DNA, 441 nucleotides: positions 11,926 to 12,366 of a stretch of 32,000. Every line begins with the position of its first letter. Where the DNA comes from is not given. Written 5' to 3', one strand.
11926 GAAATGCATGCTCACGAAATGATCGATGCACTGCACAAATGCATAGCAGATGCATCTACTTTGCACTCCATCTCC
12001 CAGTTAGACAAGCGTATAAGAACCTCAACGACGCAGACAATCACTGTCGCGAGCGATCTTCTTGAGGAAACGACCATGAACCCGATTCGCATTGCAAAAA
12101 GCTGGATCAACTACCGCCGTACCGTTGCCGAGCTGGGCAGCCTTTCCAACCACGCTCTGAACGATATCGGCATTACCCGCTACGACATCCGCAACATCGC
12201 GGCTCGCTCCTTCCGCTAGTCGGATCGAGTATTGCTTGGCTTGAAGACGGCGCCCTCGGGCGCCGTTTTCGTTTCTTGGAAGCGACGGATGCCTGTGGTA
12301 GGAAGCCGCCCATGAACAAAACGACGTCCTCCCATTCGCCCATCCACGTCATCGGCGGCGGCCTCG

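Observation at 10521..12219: Cuckoo-type sRNAs and two DUF1127 mini-protein genes form one co-oriented module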

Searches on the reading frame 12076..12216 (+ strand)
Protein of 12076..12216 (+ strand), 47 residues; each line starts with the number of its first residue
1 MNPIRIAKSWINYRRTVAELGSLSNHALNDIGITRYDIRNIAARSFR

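Call 7: search_protein_families(library=pfam, proteins=[window:12076-12216:+], max_evalue=0.01)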
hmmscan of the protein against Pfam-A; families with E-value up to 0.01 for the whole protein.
window:12076-12216:+ (47 aa): 1 family
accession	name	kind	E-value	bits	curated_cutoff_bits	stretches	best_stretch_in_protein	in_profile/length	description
PF06568.16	DUF1127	-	1.3e-15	57.2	23.3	1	5-39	3-37/37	Domain of unknown function (DUF1127)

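Call 8: search_protein_families(library=ncbifam, proteins=[window:12076-12216:+], max_evalue=0.01)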
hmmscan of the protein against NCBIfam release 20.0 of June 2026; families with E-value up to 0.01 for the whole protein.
window:12076-12216:+ (47 aa): 1 family
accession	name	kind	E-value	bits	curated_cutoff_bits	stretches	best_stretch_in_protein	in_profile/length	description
NF003089.1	PRK04016.1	equivalog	0.0012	19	79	1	6-39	13-45/61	DNA-directed RNA polymerase subunit N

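Call 28: find_encoding_contigs(protein=window:12076-12216:+, flank=3000, max_places=6)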
Protein window:12076-12216:+ (47 aa): 24 contigs read that carry it; 6 places shown.
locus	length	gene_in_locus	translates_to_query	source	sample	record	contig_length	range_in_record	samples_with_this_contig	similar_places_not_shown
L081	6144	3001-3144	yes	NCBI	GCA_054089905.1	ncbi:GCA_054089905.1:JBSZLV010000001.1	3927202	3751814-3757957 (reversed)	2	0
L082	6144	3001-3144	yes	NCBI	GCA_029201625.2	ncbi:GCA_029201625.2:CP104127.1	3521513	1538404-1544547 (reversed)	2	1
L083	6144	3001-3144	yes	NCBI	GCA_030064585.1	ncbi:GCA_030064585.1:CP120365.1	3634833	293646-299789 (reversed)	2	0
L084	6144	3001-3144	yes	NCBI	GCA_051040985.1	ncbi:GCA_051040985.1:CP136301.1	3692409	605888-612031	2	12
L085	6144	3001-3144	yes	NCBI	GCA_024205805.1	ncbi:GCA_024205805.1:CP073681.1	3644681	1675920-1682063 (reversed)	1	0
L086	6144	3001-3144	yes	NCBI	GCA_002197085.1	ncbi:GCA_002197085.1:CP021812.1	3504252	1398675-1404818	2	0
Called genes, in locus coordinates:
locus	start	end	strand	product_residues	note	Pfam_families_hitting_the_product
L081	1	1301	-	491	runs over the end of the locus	PF05697:Trigger_N, PF00254:FKBP_C, PF05698:Trigger_C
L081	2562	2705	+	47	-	PF06568:YjiS-like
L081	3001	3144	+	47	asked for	PF06568:YjiS-like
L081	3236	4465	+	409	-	PF01134:GIDA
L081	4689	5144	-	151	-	-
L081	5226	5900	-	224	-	PF00494:SQS_PSY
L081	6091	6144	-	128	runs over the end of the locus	PF04430:DUF498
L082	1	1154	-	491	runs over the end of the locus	PF05697:Trigger_N, PF00254:FKBP_C, PF05698:Trigger_C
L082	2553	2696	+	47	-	PF06568:YjiS-like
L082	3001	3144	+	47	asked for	PF06568:YjiS-like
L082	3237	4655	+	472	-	PF01134:GIDA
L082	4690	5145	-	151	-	-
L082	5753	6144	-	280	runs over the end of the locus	PF00494:SQS_PSY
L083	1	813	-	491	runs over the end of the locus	PF05697:Trigger_N, PF00254:FKBP_C, PF05698:Trigger_C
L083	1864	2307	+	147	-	-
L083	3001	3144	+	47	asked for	PF06568:YjiS-like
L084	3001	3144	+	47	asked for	PF06568:YjiS-like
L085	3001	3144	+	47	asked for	PF06568:YjiS-like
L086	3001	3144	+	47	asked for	PF06568:YjiS-like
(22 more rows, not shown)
